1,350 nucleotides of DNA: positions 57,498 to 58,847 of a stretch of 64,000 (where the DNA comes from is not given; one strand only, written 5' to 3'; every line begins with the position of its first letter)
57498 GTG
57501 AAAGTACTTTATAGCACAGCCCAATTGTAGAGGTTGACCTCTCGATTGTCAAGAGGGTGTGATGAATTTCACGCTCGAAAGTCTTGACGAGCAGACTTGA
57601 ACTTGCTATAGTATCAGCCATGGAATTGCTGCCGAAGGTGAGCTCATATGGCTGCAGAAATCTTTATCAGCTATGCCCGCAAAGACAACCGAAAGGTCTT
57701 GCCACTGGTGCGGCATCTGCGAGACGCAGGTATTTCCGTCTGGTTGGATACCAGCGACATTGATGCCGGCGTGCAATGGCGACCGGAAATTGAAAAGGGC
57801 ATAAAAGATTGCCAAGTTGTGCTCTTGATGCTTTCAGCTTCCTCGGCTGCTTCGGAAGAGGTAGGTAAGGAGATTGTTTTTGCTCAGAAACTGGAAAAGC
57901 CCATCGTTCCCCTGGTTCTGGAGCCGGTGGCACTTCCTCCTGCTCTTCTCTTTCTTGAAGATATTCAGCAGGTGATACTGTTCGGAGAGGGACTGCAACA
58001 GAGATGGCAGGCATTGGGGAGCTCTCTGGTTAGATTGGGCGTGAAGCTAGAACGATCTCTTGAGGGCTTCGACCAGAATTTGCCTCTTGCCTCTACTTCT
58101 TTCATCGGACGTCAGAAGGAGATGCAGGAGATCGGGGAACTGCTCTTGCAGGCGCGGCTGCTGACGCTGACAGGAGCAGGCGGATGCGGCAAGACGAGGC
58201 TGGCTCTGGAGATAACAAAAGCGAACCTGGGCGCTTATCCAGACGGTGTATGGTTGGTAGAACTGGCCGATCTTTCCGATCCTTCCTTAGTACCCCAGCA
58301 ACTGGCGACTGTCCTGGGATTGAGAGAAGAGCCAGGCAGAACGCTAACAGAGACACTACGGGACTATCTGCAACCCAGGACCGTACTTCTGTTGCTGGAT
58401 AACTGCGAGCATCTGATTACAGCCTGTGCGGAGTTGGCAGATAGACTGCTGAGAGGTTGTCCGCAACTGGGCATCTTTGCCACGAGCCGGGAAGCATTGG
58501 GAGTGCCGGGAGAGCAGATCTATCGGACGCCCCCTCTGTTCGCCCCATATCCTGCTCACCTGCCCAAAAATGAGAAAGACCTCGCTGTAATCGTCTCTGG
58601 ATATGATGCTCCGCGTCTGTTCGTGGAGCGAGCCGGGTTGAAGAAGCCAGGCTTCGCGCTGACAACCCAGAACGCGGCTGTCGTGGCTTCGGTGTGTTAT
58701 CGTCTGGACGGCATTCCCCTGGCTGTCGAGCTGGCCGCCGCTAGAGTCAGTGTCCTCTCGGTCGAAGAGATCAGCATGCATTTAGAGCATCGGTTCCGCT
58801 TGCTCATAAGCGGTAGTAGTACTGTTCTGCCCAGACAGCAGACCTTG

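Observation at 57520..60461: TIR-NB-ARC-TPR STAND NTPase (bacterial NLR-like) in a low-GC segment, with its own consensus promoter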

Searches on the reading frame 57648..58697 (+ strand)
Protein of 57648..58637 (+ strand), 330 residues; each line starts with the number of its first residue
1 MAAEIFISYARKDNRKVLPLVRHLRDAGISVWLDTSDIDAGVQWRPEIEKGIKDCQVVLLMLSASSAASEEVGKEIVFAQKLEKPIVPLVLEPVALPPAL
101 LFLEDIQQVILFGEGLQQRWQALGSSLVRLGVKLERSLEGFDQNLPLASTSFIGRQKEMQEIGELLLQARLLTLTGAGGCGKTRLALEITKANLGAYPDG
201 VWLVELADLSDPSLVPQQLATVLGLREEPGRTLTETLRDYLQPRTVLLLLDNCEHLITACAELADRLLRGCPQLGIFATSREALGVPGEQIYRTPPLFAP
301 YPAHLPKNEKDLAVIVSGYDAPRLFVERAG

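Call 38: search_protein_representatives(protein=window:57648-58637:+)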
Query: 330 residues. Proteins with E-value up to 0.001 (for the whole library): 123585; up to 1e-10: 68054; up to 1e-30: 12673. The best 150 are listed.
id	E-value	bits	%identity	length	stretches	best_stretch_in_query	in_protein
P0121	3.8e-90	319.2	50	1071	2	143-329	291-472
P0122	1.9e-89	316.9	55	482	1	1-329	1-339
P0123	2.4e-89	316.5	45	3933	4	143-328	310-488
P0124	3.0e-86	306.4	49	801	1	1-329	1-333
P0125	7.0e-80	285.4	51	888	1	1-329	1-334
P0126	1.6e-79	284.3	48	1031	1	1-303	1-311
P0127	2.6e-76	273.7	49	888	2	142-330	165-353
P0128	6.4e-75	269.1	45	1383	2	144-329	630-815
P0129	3.5e-72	260.2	46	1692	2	132-329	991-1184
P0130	3.6e-72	260.1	46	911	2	143-329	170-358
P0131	1.4e-71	258.2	45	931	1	2-329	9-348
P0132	2.6e-71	257.3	46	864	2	143-329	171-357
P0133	3.1e-70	253.7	45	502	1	4-329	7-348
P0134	4.6e-70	253.2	48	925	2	143-329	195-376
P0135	1.1e-69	252.0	45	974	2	143-329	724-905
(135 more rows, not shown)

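Call 49: find_homologous_proteins(query=window:57648-58637:+, max_evalue=1e-20)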
Query window:57648-58637:+ (330 aa): 5114 proteins with E <= 1e-20 among 8000 candidates; the best 120 are listed.
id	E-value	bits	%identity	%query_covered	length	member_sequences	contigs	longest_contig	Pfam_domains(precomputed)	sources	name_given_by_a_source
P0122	6.0e-89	317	51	100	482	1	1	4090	PF01582.26,PF25872.1,PF13401.13,PF20703.4,PF13676.12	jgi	jgi:predicted ATPase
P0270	8.6e-72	261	43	98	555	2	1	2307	PF25872.1,PF13401.13,PF13676.12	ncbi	-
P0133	9.9e-70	254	43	98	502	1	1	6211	PF01582.26,PF20703.4,PF13676.12,PF00931.29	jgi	jgi:predicted ATPase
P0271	6.8e-69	251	61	59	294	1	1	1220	PF13401.13,PF13481.13,PF00931.29,PF13191.13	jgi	jgi:predicted ATPase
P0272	8.2e-68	247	63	59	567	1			PF25872.1,PF13401.13,PF20703.4,PF00211.26,PF13481.13,PF00931.29,PF13191.13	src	-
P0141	2.3e-66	243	42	98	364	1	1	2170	PF01582.26,PF13401.13,PF13676.12,PF20720.4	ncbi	ncbi:MAG TPA: TIR domain-containing protein, partial [Chloroflexota bacterium]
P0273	2.2e-65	239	62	57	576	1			PF24883.3,PF25872.1,PF13401.13,PF00211.26,PF00931.29,PF13191.13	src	-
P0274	8.4e-65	238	42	91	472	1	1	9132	PF05729.19,PF13401.13,PF20703.4,PF13676.12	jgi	-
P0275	2.3e-64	236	62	59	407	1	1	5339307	PF13401.13,PF20703.4,PF00211.26,PF25199.2,PF13191.13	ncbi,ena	-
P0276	3.1e-63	232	60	59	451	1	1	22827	PF13401.13,PF00211.26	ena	-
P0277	2.2e-62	230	58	59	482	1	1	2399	PF13401.13,PF00211.26,PF00931.29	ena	-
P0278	1.2e-61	227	60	59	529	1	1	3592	PF25872.1,PF13401.13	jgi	jgi:predicted ATPase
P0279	7.0e-61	225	44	84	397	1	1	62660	PF13676.12,PF13191.13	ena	-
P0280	1.6e-60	224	61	57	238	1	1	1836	PF13401.13,PF00931.29,PF13191.13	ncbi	-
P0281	1.7e-60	223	59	57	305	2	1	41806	PF13401.13,PF20703.4,PF00931.29,PF13191.13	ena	-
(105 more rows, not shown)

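Call 50: predict_structure(alignment_id=A2)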
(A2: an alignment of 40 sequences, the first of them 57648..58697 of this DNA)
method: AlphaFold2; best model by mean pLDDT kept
length: 350 residues; sequences in the alignment: 40
mean_pLDDT: 93.4   pTM: 0.70
mean pLDDT of the five models: 93.4, 93.0, 92.1, 91.7, 90.7
residues with pLDDT >= 90: 289; 70-90: 55; 50-70: 6; < 50: 0
segments of 3 or more residues with pLDDT < 50: none
pLDDT, mean of each block of 10 residues (from residue 1): 93 92 90 87 92 97 97 97 97 94 93 80 90 79 85 93 98 96 96 89 97 98 96 97 97 98 98 98 98 95 86 94 94 95 94
secondary structure, 60 per line:
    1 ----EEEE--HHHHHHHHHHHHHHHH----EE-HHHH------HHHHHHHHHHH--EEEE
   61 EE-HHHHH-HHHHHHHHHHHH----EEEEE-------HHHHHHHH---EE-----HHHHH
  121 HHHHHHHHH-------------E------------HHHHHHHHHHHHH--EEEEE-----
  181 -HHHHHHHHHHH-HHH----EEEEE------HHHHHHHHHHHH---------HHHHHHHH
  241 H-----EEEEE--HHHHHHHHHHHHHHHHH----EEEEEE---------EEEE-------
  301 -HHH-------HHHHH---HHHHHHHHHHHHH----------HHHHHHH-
elements in order: E5-8 H11-26 H34-37 H44-54 E57-62 H64-68 H70-81 E86-90 H98-105 H116-129 H156-168 E171-175 H182-192 E201-205 H212-223 H233-241 E247-251 H254-270 E275-280 E290-293 H312-316 H320-332 H343-349

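Call 52: find_related_loci(query=A2, collection=metagenome_contigs, flank=8000)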
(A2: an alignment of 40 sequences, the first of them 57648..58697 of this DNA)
Query A2 (350 aa) in metagenome_contigs; peptide patterns used: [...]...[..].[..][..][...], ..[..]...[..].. (x = any residue, [..] = any of these).
600 stretches matched a pattern (row limit reached: there are more); 577 encode a relative of the query (tblastn E <= 1e-3); the best 80 are kept; 80 distinct loci.
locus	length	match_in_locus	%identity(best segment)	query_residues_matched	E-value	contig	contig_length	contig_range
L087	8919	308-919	54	143-350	6e-66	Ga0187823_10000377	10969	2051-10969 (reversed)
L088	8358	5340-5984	48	129-350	5e-65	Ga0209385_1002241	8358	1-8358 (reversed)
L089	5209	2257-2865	54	143-350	9e-63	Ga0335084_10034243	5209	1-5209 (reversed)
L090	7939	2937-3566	54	136-350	3e-62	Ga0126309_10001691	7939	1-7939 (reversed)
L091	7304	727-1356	53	136-350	2e-62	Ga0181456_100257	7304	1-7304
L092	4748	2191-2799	51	143-350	2e-61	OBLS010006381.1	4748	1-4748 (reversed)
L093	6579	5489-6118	50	136-350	1e-61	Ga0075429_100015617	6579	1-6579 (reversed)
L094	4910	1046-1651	50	144-350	1e-61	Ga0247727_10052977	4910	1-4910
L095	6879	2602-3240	50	133-350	7e-61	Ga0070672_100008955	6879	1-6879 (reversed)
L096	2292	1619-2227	52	143-350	1e-61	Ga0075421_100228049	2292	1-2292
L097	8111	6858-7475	50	136-350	1e-60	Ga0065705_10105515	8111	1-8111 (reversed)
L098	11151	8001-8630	48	136-350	4e-60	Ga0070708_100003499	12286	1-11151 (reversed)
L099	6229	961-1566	54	144-350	6e-60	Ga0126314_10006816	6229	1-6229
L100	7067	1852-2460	50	143-350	6e-60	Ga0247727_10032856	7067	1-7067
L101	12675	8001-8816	44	77-350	2e-59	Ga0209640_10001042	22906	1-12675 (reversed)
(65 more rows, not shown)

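Call 54: find_encoding_contigs(protein=P0279, flank=8000, max_places=2)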
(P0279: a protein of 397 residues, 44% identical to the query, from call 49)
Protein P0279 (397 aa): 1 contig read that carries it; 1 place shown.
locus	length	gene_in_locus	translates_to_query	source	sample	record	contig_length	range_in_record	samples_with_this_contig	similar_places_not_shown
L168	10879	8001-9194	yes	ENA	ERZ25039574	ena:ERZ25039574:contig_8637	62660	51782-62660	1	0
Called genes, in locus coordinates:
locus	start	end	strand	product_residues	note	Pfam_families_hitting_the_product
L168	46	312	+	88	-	-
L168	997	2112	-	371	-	PF13440:Polysacc_synt_3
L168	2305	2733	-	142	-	PF00582:Usp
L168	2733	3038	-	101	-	PF01566:Nramp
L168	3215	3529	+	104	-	-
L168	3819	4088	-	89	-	PF01566:Nramp (weak)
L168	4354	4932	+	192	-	-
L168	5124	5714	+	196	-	-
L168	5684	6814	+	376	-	PF02494:HYR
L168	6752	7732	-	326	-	-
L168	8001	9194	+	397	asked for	PF13676:TIR_2, PF13191:AAA_16 (weak)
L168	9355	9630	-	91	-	-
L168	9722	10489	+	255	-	PF07719:TPR_2 (faint), PF13374:TPR_10 (faint), PF13424:TPR_12 (weak)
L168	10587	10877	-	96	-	?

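Call 55: find_encoding_contigs(protein=P0274, flank=8000, max_places=2)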
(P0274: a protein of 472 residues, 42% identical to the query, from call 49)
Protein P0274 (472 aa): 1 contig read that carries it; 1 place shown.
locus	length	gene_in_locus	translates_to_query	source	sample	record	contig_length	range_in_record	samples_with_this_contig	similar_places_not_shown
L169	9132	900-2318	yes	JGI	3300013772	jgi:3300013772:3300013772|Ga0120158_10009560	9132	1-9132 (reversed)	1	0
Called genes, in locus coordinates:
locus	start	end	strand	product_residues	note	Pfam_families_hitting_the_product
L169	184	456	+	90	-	PF04365:BrnT_toxin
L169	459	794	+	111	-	PF12441:CopG_antitoxin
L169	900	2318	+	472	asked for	PF13676:TIR_2, PF20703:nSTAND1 (faint), PF05729:NACHT (weak), PF13401:AAA_22 (weak)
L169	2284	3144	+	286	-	PF25872:HTH_77, PF13424:TPR_12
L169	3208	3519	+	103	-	-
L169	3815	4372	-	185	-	PF05685:Uma2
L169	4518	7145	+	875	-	PF13676:TIR_2, PF13191:AAA_16 (weak), PF20703:nSTAND1 (weak), PF13401:AAA_22 (weak), PF13374:TPR_10 (faint), PF25872:HTH_77, PF17874:TPR_MalT (weak), PF13424:TPR_12, +2 more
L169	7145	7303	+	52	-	-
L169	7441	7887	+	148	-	-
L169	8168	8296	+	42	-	-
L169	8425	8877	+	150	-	PF01582:TIR (faint), PF08937:ThsB_TIR (weak), PF13676:TIR_2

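Call 56: fold_search(model_id=the predicted structure, library=pdb)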
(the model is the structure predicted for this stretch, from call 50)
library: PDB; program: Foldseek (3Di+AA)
matches with E <= 10: 1597; with E <= 0.001: 161
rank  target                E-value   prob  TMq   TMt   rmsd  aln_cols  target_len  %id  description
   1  7dfv_B                7.9e-13  1.00  0.38  0.28  14.3       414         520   16  Cryo-EM structure of plant NLR RPP1 tetramer core part (released 2020-12-16)
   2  7crc_B                1.6e-11  1.00  0.40  0.15  15.4       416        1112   16  Cryo-EM structure of plant NLR RPP1 tetramer in complex with ATR1 (released 2020-12-16)
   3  8qlp_E                5.5e-07  1.00  0.35  0.29   2.3       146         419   27  CryoEM structure of the RNA/DNA bound SPARTA (BabAgo/TIR-APAZ) tetrameric complex (released 2024-01-31)
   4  6j6i_C                6.2e-07  1.00  0.40  0.20  18.9       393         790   13  Reconstitution and structure of a plant NLR resistosome conferring immunity (released 2019-03-20)
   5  6o0u_A                1.3e-06  1.00  0.31  0.73   3.6       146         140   21  Crystal structure of the TIR domain H685A mutant from human SARM1 (released 2019-09-04)
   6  6j5t_C                1.8e-06  1.00  0.43  0.20  20.8       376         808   14  Reconstitution and structure of a plant NLR resistosome conferring immunity (released 2019-03-20)
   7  4w8h_A                2.4e-06  1.00  0.33  0.87   1.7       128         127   20  Crystal structure of the TIR domain of the Toll-related Receptor TRR-2 from the lower metazoan Hydra magnipapillata (c (released 2015-09-09)
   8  4w8g                  2.5e-06  1.00  0.33  0.89   1.7       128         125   20  Crystal structure of the TIR domain of the Toll-related Receptor TRR-2 from the lower metazoan Hydra magnipapillata (cry (released 2015-09-09)
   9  9h2l_A                2.8e-06  1.00  0.38  0.17  10.4       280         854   14  Cryo-EM structure of an octameric G10-resistosome from wheat (released 2025-09-24)
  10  8i87_A                3.0e-06  1.00  0.34  0.29  22.2       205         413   21  Cryo-EM structure of TIR-APAZ/Ago-gRNA-DNA complex (released 2023-07-19)
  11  7xc2_A                3.6e-06  1.00  0.37  0.17  21.2       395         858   14  Cryo EM structure of oligomeric complex formed by wheat CNL Sr35 and the effector AvrSr35 of the wheat stem rust patho (released 2022-09-21)
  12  9mw1_B                3.8e-06  1.00  0.31  0.71   3.8       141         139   23  Structure of SARM1 TIR domain bound to G8758 (released 2026-02-04)
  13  9ugj_B                4.0e-06  1.00  0.31  0.71   3.4       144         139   22  Structure of SARM1 bound to SIR3-ADPR (released 2026-02-18)
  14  7beq                  4.3e-06  1.00  0.33  0.79   2.2       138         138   19  MicroED structure of the MyD88 TIR domain higher-order assembly (released 2021-03-10)
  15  9mw2_B                4.3e-06  1.00  0.31  0.74   3.1       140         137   23  Structure of SARM1 TIR domain bound to G6831 (released 2026-02-04)
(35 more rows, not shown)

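Call 75: find_related_loci(query=A2, collection=viral_contigs, flank=5000)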
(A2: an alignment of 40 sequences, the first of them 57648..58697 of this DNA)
Query A2 (350 aa) in viral_contigs; peptide patterns used: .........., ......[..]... (x = any residue, [..] = any of these).
81 stretches matched a pattern; 8 encode a relative of the query (tblastn E <= 1e-3); 7 distinct loci.
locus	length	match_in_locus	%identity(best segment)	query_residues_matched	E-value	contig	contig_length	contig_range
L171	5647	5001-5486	46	136-297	1e-36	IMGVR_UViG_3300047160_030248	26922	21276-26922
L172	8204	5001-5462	46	144-297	1e-35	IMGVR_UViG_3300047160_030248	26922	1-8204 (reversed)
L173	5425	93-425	42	139-249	3e-21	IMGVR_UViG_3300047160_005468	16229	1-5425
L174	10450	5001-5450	33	152-300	5e-21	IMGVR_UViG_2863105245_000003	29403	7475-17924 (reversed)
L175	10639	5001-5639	33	150-347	2e-19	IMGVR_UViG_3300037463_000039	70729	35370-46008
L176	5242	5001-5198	41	143-207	1e-10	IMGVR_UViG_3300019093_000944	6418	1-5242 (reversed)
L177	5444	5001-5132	45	152-190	4e-5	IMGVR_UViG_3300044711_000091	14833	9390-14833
